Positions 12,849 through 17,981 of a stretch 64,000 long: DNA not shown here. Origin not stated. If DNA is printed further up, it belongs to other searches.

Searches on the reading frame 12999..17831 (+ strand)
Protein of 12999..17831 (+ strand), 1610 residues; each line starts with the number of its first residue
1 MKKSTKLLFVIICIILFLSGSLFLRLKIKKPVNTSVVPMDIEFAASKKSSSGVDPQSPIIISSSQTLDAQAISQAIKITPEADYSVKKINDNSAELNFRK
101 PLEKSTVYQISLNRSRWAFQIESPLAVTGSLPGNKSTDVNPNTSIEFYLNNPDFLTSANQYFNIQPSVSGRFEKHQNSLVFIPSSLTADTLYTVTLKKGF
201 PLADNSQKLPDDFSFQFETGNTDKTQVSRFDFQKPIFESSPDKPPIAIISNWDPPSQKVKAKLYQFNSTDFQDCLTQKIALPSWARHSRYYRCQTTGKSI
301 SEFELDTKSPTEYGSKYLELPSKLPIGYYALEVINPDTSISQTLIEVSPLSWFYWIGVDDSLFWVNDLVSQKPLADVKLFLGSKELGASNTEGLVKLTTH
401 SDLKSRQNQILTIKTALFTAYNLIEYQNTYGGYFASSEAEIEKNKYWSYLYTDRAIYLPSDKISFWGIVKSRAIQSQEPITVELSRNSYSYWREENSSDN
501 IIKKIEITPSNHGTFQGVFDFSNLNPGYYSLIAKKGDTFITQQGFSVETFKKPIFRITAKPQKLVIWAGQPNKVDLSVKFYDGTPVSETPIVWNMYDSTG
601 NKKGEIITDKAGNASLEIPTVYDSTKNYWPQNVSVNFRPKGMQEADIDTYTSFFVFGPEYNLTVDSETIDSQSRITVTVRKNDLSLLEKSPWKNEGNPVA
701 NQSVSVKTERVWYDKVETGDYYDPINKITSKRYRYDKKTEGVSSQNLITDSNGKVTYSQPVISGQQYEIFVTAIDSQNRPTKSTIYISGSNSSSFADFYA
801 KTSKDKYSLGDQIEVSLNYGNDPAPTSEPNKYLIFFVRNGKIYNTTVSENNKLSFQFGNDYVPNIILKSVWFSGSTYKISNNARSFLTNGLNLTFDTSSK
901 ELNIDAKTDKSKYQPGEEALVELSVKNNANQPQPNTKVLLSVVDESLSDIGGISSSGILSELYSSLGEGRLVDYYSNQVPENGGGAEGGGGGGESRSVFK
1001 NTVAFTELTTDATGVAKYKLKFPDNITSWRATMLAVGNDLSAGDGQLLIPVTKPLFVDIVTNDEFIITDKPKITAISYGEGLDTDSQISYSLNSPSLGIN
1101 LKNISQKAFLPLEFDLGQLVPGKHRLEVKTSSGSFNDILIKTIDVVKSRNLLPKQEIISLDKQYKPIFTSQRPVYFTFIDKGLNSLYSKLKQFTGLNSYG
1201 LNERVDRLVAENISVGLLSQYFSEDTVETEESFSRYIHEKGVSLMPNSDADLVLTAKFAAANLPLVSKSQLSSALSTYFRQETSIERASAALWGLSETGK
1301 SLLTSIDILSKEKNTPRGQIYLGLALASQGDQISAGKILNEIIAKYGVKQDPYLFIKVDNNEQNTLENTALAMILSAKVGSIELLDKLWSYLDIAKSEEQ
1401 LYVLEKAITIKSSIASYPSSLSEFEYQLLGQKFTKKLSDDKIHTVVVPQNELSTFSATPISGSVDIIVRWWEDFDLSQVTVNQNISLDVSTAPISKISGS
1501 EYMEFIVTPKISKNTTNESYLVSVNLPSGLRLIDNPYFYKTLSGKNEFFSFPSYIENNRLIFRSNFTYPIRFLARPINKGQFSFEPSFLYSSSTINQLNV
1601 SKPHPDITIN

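Call 31: search_protein_families(library=padloc, proteins=[window:12999-17831:+], max_evalue=0.001)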
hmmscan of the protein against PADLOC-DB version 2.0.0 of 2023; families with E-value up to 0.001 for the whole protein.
window:12999-17831:+ (1610 aa): 0 families

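Call 58: search_protein_families(library=pfam, proteins=[window:12999-17831:+], max_evalue=0.00001)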
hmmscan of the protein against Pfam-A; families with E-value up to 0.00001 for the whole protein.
window:12999-17831:+ (1610 aa): 4 families
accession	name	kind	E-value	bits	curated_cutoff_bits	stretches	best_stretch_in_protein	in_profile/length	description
PF07703.20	A2M_BRD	-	1.7e-10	41.8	22.7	1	801-947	4-137/140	Alpha-2-macroglobulin bait region domain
PF13205.12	Big_5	-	6.2e-09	37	23.6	1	123-219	3-105/105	Bacterial Ig-like domain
PF01835.25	MG2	-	1e-07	32.7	32.8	0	449-545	3-94/96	MG2 domain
PF00207.28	A2M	-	2.2e-07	31.1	21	1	1003-1074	2-75/92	Alpha-2-macroglobulin family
